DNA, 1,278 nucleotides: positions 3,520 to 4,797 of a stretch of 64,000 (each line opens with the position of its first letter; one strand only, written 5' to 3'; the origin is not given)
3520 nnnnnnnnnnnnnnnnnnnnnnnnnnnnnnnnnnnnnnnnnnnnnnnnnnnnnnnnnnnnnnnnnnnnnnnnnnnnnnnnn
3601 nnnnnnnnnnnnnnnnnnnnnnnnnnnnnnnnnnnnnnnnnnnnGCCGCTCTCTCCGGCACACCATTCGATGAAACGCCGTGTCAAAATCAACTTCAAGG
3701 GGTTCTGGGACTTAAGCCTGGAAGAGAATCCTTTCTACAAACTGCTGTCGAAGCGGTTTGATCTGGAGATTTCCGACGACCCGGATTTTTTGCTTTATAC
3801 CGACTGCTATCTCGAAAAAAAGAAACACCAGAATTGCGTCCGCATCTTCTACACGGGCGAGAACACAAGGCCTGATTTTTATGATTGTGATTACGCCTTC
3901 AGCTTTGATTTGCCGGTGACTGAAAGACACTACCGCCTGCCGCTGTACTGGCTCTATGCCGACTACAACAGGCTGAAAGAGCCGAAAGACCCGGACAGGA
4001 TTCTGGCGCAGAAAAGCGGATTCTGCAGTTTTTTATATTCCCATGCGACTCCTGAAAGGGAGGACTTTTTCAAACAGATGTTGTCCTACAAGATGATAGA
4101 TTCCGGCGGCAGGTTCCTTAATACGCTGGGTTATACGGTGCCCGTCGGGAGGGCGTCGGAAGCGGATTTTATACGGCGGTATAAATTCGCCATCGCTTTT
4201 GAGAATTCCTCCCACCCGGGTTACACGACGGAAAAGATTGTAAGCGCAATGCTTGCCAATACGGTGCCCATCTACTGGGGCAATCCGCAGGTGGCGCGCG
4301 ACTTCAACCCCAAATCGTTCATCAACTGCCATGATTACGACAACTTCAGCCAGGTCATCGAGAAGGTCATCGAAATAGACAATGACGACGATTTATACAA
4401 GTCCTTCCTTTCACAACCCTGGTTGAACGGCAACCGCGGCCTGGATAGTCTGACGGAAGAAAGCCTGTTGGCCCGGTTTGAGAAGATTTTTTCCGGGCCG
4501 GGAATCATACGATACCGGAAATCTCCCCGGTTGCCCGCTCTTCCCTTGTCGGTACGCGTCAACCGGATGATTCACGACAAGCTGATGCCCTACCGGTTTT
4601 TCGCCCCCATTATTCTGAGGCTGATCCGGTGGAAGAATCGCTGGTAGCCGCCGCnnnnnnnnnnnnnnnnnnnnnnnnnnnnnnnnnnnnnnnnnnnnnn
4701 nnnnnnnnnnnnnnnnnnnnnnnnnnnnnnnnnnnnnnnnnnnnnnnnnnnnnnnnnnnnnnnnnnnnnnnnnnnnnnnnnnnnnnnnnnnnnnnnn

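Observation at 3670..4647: Isolated, AT-rich GT10 fucosyltransferase-like gene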

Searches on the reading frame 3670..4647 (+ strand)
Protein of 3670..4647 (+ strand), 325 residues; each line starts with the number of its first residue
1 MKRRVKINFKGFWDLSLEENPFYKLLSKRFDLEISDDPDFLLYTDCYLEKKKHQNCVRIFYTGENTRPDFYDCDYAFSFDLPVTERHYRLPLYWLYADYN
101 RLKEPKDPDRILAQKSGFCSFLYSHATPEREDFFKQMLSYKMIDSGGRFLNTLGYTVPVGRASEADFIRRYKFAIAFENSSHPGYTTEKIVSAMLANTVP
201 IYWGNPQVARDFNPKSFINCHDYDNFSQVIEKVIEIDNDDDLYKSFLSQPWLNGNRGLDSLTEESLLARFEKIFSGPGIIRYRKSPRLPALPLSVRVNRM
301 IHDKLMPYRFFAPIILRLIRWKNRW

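Call 3: search_protein_families(library=pfam, proteins=[window:3670-4647:+], max_evalue=1)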
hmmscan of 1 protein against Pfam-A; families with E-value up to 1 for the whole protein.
window:3670-4647:+ (325 aa): 3 families
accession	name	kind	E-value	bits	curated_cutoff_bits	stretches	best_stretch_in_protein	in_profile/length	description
PF18025.7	FucT_N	-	1.1e-21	77.4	27.2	1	7-96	1-91/91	Alpha-(1,3)-fucosyltransferase FucT N-terminal domain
PF00852.26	Glyco_transf_10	-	7.3e-21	75.1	23.9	1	115-247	4-136/182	Glycosyltransferase family 10 (fucosyltransferase) C-term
PF19970.4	VMAP-M9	-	0.12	13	27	1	204-245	47-88/135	vWA-MoxR associated protein middle region (VMAP-M) 9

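Call 4: search_protein_families(library=ncbifam, proteins=[window:3670-4647:+], max_evalue=1)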
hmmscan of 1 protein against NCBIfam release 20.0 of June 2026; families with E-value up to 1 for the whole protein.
window:3670-4647:+ (325 aa): 0 families

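Call 5: search_solved_structures(query=window:3670-4647:+, max_evalue=1, show_alignments=2)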
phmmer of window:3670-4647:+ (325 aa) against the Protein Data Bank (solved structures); distinct sequences matched with E-value up to 1: 8.
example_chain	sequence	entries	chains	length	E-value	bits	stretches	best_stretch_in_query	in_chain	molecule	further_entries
2nzw_A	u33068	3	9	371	6e-39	137.2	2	114-273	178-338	Alpha1,3-fucosyltransferase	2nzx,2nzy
5zoi_A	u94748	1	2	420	3.1e-38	134.8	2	114-273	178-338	Alpha-(1,3)-fucosyltransferase FucT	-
9s6a_A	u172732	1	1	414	4e-09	39.1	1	160-247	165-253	Glycoprotein 3-alpha-L-fucosyltransferase A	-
8d0o_A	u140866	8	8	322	4.2e-09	39.1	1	168-248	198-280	4-galactosyl-N-acetylglucosaminide 3-alpha-L-fucosyltransferase 9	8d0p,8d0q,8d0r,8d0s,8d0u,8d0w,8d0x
7yro_A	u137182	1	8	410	6.8e-06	28.5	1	169-246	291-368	Fucosyltransferase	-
8gs8_D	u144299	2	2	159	0.48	12.6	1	184-235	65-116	Succinate dehydrogenase [ubiquinone] cytochrome b small subunit, mitochondrial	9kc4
1zoy_D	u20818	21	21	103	0.49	12.5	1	184-235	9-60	Small cytochrome binding protein | Succinate dehydrogenase [ubiquinone] cytochrome b small subunit, mitochondrial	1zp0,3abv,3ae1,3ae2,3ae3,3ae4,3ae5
4ytp_D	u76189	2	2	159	0.92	11.6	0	184-236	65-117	Succinate dehydrogenase [ubiquinone] cytochrome b small subunit, mitochondrial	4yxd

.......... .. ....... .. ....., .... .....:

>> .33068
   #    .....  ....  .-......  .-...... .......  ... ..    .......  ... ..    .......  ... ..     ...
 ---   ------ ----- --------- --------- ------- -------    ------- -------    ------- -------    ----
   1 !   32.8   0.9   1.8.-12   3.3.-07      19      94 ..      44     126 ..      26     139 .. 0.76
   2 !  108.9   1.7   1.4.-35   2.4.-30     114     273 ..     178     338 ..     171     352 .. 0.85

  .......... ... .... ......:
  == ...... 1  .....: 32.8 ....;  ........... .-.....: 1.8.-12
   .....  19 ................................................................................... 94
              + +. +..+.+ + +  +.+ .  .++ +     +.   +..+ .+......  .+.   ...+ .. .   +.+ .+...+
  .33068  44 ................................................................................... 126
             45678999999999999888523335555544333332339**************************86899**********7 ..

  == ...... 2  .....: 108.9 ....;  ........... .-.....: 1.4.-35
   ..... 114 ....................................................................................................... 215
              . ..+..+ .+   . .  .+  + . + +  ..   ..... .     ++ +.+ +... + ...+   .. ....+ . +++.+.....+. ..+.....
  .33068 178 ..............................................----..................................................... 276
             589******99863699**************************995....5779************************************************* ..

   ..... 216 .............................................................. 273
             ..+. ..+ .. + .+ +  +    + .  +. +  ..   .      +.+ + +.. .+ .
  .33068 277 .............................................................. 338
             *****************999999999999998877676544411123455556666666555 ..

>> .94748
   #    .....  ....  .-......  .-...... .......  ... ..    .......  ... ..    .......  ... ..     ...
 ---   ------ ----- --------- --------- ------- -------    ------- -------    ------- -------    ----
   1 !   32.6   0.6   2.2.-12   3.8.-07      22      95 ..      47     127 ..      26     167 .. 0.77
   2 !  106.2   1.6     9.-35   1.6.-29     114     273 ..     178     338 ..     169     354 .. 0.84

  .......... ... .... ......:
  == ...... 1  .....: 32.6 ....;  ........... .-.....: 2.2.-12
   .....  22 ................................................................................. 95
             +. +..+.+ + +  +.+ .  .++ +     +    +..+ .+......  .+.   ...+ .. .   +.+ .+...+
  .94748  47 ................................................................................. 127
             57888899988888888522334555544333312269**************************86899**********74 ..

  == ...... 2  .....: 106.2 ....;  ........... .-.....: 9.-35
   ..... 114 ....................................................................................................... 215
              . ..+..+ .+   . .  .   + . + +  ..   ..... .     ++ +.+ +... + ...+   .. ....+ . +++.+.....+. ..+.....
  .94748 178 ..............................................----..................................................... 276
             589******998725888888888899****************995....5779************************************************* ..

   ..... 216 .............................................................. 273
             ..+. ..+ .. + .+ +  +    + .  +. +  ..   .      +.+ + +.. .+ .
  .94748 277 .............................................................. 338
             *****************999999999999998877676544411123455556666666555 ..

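Call 8: find_homologous_proteins(query=window:3670-4647:+)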
Query window:3670-4647:+ (325 aa): 4645 proteins with E <= 0.001 among 5843 candidates; the best 120 are listed.
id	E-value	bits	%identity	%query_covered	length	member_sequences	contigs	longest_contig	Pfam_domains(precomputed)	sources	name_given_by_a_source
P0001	8.0e-225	763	100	100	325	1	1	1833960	PF00852.27,PF18025.8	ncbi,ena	-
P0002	4.5e-171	586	77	100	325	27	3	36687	PF00852.27,PF18025.8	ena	-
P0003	4.1e-117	409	59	95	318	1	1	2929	PF00852.27,PF18025.8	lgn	-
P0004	6.7e-112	392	58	95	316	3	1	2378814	PF00852.27,PF18025.8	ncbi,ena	-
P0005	6.2e-111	389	55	95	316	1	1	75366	PF00852.27,PF18025.8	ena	-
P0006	1.3e-109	384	59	89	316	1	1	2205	PF00852.27,PF18025.8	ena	-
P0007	4.3e-97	343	56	86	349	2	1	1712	PF00852.27,PF18025.8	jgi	-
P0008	1.3e-96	342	54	86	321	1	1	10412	PF00852.27,PF18025.8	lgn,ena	-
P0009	6.1e-95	336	55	86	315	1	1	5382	PF00852.27,PF18025.8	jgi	-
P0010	8.1e-95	336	50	93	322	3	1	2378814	PF00852.27,PF18025.8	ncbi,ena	-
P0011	2.7e-94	334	54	92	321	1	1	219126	PF00852.27,PF18025.8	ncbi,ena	-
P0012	6.3e-94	333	53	89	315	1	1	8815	PF00852.27,PF18025.8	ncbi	ncbi:glycosyltransferase family 10 domain-containing protein [Planctomycetota bacterium]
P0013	8.9e-94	332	51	91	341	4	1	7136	PF00852.27,PF18025.8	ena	-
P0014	1.0e-93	332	53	86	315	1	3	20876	PF00852.27,PF18025.8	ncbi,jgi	ncbi:MAG: glycosyltransferase family 10 domain-containing protein [Planctomycetota bacterium]|jgi:hy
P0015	5.9e-93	330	57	85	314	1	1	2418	PF00852.27,PF18025.8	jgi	jgi:alpha(1,3/1,4) fucosyltransferase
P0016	2.4e-92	328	50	95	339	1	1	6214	PF00852.27,PF18025.8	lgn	-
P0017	2.4e-92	328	56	85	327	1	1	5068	PF00852.27,PF18025.8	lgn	-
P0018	2.6e-92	328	53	85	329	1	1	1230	PF00852.27,PF18025.8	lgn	-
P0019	3.0e-92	327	54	85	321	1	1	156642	PF00852.27,PF18025.8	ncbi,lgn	-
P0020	4.0e-92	327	55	86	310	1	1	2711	PF00852.27,PF18025.8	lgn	-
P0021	5.3e-92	326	54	84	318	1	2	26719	PF00852.27,PF18025.8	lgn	-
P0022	1.1e-91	325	51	93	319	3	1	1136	PF00852.27,PF18025.8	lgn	-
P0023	1.1e-91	325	54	85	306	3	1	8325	PF00852.27,PF18025.8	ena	-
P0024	1.1e-91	325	50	94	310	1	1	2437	PF00852.27,PF18025.8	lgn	-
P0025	2.0e-91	325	50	91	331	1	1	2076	PF00852.27,PF18025.8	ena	-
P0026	4.4e-91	323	54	89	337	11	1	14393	PF00852.27,PF18025.8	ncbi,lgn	-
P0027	4.6e-91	323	54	85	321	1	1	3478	PF00852.27,PF18025.8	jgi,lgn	jgi:hypothetical protein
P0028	4.7e-91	323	53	84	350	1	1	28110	PF00852.27,PF18025.8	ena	-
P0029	5.4e-91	323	53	86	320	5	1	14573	PF00852.27,PF18025.8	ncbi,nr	ncbi:MAG: glycosyltransferase [Bacteroidetes bacterium]|nr:glycosyltransferase [Bacteroidota bacteri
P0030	8.0e-91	323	52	86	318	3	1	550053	PF00852.27,PF18025.8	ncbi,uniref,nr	ncbi:glycosyltransferase family 10 domain-containing protein [Geomonas subterranea]|uniref:glycosylt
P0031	1.0e-90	322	53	84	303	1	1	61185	PF00852.27,PF18025.8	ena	-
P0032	1.6e-90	322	53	85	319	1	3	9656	PF00852.27,PF18025.8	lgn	-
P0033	4.0e-90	320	53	84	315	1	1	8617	PF00852.27,PF18025.8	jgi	-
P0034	6.6e-90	320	49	94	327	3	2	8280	PF00852.27,PF18025.8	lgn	-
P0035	2.9e-89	317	51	86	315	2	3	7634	PF00852.27,PF18025.8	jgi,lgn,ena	-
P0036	4.1e-89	317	52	89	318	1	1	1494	PF00852.27,PF18025.8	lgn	-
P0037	4.2e-89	317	52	86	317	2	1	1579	PF00852.27,PF18025.8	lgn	-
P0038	4.5e-89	317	51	88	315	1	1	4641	PF00852.27,PF18025.8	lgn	-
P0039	5.2e-89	317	54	87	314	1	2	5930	PF00852.27,PF18025.8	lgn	-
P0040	1.1e-88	316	53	86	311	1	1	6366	PF00852.27,PF18025.8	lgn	-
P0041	1.2e-88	315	52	84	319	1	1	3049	PF00852.27,PF18025.8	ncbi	-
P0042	1.4e-88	315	48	96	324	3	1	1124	PF00852.27,PF18025.8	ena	-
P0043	2.9e-88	314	52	86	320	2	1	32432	PF00852.27,PF18025.8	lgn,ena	-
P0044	3.0e-88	314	52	86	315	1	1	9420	PF00852.27,PF18025.8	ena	-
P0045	3.5e-88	314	51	86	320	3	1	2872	PF00852.27,PF18025.8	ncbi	-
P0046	4.9e-88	313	52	84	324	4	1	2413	PF00852.27,PF18025.8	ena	-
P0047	5.2e-88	313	51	87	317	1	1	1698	PF00852.27,PF18025.8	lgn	-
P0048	5.3e-88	313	51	86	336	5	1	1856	PF00852.27,PF18025.8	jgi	-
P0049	7.4e-88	313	52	85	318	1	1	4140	PF00852.27,PF18025.8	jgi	jgi:hypothetical protein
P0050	8.2e-88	313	51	86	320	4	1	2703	PF00852.27,PF18025.8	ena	-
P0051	8.5e-88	313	51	85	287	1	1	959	PF00852.27,PF18025.8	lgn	-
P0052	9.1e-88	313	53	85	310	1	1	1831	PF00852.27,PF18025.8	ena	-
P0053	1.0e-87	312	53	86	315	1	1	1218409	PF00852.27,PF18025.8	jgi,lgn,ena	-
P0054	1.1e-87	312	50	88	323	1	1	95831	PF00852.27,PF18025.8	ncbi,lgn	-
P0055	1.5e-87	312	52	86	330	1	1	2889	PF00852.27,PF18025.8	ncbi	-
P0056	1.5e-87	312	53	85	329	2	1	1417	PF00852.27,PF18025.8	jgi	jgi:hypothetical protein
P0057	2.0e-87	311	51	85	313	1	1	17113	PF00852.27,PF18025.8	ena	-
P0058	2.1e-87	311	50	86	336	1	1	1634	PF00852.27,PF18025.8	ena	-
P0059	2.2e-87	311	53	86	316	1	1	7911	PF00852.27,PF18025.8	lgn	-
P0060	3.0e-87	311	50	86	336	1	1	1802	PF00852.27,PF18025.8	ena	-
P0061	3.2e-87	311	51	85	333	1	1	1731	PF00852.27,PF18025.8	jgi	jgi:hypothetical protein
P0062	3.4e-87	311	50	84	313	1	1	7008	PF00852.27,PF18025.8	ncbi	ncbi:MAG: glycosyltransferase family 10 domain-containing protein [Chloroflexota bacterium]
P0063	3.6e-87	311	51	86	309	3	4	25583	PF00852.27,PF18025.8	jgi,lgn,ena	-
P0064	4.3e-87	310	54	84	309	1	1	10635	PF00852.27,PF18025.8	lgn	-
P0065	6.3e-87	310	53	84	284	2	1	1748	PF00852.27,PF18025.8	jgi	-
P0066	6.7e-87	310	51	88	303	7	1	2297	PF00852.27,PF18025.8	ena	-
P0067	7.2e-87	310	50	85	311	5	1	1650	PF00852.27,PF18025.8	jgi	-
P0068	1.1e-86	309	53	87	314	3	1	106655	PF00852.27,PF18025.8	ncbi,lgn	-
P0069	1.1e-86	309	50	86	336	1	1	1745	PF00852.27,PF18025.8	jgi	jgi:hypothetical protein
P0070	1.2e-86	309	51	84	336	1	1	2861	PF00852.27,PF18025.8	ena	-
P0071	1.4e-86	309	50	86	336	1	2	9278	PF00852.27,PF18025.8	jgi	jgi:hypothetical protein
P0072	1.5e-86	309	51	86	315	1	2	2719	PF00852.27,PF18025.8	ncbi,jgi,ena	-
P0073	1.7e-86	308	50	86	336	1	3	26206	PF00852.27,PF18025.8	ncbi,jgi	jgi:hypothetical protein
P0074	2.4e-86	308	51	84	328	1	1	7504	PF00852.27,PF18025.8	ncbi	-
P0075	2.9e-86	308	52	84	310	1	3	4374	PF00852.27,PF18025.8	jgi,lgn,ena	jgi:hypothetical protein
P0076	7.6e-86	306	52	84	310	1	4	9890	PF00852.27,PF18025.8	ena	-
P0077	8.5e-86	306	49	85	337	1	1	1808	PF00852.27,PF18025.8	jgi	jgi:hypothetical protein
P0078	1.5e-85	305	48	94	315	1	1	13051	PF00852.27,PF18025.8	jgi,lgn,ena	-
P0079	2.1e-85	305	49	86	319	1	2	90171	PF00852.27,PF18025.8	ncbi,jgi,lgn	-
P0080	2.7e-85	304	48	91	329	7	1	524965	PF00852.27,PF18025.8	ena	-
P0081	2.8e-85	304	52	85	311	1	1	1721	PF00852.27,PF18025.8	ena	-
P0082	3.0e-85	304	53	84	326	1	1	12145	PF00852.27,PF18025.8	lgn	-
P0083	3.7e-85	304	51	85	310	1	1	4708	PF00852.27,PF18025.8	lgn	-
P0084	3.8e-85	304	51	84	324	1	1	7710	PF00852.27,PF18025.8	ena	-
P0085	3.9e-85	304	47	93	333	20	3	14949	PF00852.27,PF18025.8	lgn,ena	-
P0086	5.1e-85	304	48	85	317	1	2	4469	PF00852.27,PF18025.8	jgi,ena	jgi:hypothetical protein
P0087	5.3e-85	303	47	93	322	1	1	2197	PF00852.27,PF18025.8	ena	-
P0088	7.4e-85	303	50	85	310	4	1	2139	PF00852.27,PF18025.8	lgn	-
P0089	7.7e-85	303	50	86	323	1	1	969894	PF00852.27,PF18025.8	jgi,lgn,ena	-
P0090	8.9e-85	303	49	84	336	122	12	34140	PF00852.27,PF18025.8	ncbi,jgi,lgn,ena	jgi:hypothetical protein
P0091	1.0e-84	302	48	88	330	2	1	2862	PF00852.27,PF18025.8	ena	-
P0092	1.8e-84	302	49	84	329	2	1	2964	PF00852.27,PF18025.8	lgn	-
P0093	1.8e-84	302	50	86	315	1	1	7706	PF00852.27,PF18025.8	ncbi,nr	ncbi:MAG: glycosyltransferase [Xanthomonadales bacterium]|nr:glycosyltransferase [Xanthomonadales ba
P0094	3.0e-84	301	49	87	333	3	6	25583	PF00852.27,PF18025.8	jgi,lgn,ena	-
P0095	3.7e-84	301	52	84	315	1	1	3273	PF00852.27,PF18025.8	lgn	-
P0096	4.4e-84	300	51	84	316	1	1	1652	PF00852.27,PF18025.8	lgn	-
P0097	5.5e-84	300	46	87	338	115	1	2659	PF00852.27,PF18025.8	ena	-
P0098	6.4e-84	300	49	88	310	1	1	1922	PF00852.27,PF18025.8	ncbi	-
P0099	7.1e-84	300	47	93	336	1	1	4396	PF00852.27,PF18025.8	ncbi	-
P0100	9.0e-84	299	49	88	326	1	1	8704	PF00852.27,PF18025.8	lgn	-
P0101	1.1e-83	299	51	86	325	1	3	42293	PF00852.27,PF18025.8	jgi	jgi:alpha(1,3/1,4) fucosyltransferase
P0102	1.1e-83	299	51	85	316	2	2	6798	PF00852.27,PF18025.8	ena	-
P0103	1.2e-83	299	47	99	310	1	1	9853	PF00852.27,PF18025.8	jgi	-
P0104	1.3e-83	299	50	85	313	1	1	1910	PF00852.27,PF18025.8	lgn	-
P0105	1.8e-83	298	49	83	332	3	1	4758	PF00852.27,PF18025.8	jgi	jgi:hypothetical protein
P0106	2.0e-83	298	51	81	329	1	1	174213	PF00852.27,PF18025.8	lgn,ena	-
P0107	2.0e-83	298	50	84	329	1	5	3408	PF00852.27,PF18025.8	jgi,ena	-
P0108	2.1e-83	298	51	85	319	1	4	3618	PF00852.27,PF18025.8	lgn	-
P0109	2.3e-83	298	43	98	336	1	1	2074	PF00852.27,PF18025.8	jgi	jgi:alpha(1,3/1,4) fucosyltransferase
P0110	2.5e-83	298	52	79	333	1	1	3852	PF00852.27,PF18025.8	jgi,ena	-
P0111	2.6e-83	298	53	79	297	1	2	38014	PF00852.27,PF18025.8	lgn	-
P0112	3.0e-83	298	52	83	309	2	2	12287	PF00852.27,PF18025.8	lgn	-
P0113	3.0e-83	298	51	85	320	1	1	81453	PF00852.27,PF18025.8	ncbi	-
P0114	3.5e-83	297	53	80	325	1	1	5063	PF00852.27,PF18025.8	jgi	jgi:hypothetical protein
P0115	5.3e-83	297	50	83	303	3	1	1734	PF00852.27,PF18025.8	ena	-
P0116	5.6e-83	297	53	86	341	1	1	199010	PF00852.27,PF18025.8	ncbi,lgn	-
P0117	5.6e-83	297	44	94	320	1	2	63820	PF00852.27,PF18025.8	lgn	-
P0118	6.1e-83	297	49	85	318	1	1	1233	PF00852.27,PF18025.8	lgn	-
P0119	6.2e-83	297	49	84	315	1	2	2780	PF00852.27,PF18025.8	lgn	-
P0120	6.4e-83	297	48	85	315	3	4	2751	PF00852.27,PF18025.8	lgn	-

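Call 9: find_related_loci(query=window:3670-4647:+, collection=genome_contigs, flank=10000)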
Query window:3670-4647:+ (325 aa) in genome_contigs; peptide patterns used: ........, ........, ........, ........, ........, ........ (x = any residue, [..] = any of these).
51 stretches matched a pattern; 23 encode a relative of the query (tblastn E <= 1e-3); 23 distinct loci.
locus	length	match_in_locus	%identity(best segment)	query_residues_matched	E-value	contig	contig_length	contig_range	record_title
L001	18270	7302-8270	74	1-323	2e-165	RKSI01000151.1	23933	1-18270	MAG: Gammaproteobacteria bacterium isolate PNGst_S_binSS2 scaffold_4, whole genome shotgun sequence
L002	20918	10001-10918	54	2-301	5e-97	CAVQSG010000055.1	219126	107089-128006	MAG: uncultured Chloroflexia bacterium isolate MFD09779.bin.3.497 genome assembly, contig: contig_95852, whole genome sh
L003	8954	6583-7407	44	5-277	6e-76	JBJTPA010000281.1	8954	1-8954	MAG: Planctomycetaceae bacterium isolate samp_4449_metadecoder_387 samp_4449_1897676, whole genome shotgun sequence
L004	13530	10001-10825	45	5-277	5e-76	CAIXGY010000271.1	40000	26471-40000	MAG: uncultured Planctomycetaceae bacterium isolate LaPlata-a_bin-0093 genome assembly, contig: bin-0093:271/338, whole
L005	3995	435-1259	43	5-277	5e-74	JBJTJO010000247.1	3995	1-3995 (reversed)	MAG: Planctomycetaceae bacterium isolate samp_4310_semibin_300 samp_4310_1306576, whole genome shotgun sequence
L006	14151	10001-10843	42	1-278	1e-68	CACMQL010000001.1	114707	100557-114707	MAG: uncultured Verrucomicrobia bacterium isolate AG-919-G08 genome assembly, contig: AG-919-G08_NODE_1, whole genome sh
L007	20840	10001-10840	45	2-275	1e-67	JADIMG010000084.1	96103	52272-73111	MAG: Candidatus Gallipaludibacter merdavium isolate G3-3990 G3M40__C227593_L96103_SRR9113688, whole genome shotgun seque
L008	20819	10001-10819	44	3-271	8e-64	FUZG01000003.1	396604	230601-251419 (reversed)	Lachnospiraceae bacterium strain KH1P17 genome assembly, contig: Ga0059119_103, whole genome shotgun sequence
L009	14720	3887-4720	43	1-277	4e-63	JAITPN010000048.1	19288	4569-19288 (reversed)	MAG: Prevotellaceae bacterium isolate Pq454_bin27 k119_3306033, whole genome shotgun sequence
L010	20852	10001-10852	39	3-285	3e-60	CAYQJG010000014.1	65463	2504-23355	MAG TPA_asm: uncultured Lentisphaerales bacterium isolate SRP272421_co3_191 genome assembly, contig: NODE_474_length_654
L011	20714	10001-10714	44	22-250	5e-59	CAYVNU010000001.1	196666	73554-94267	MAG TPA_asm: uncultured Candidatus Saccharibacteria bacterium isolate SRP278252_co1_309 genome assembly, contig: NODE_49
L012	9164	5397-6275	38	2-275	6e-55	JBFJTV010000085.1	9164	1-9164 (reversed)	MAG: Candidatus Polarisedimenticolaceae bacterium isolate Mix_sand19.2022.05.D.29 k141_2296803_length_9164_cov_8.0000, w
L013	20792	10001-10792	38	25-285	3e-54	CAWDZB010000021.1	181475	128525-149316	MAG: uncultured delta proteobacterium isolate MFD05684.bin.3.160 genome assembly, contig: contig_65604, whole genome sho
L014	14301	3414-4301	37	23-280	9e-54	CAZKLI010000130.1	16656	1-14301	MAG TPA_asm: uncultured Chromatiales bacterium isolate SRP338948_co1_35 genome assembly, contig: k141_162327, whole geno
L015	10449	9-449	55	130-277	4e-50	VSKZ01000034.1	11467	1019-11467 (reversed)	MAG: Candidatus Thioglobus sp. isolate KZ2-2019 NODE_34_length_11467_cov_24.1184, whole genome shotgun sequence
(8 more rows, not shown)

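Call 10: find_encoding_contigs(protein=P0001, flank=10000, max_places=4)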
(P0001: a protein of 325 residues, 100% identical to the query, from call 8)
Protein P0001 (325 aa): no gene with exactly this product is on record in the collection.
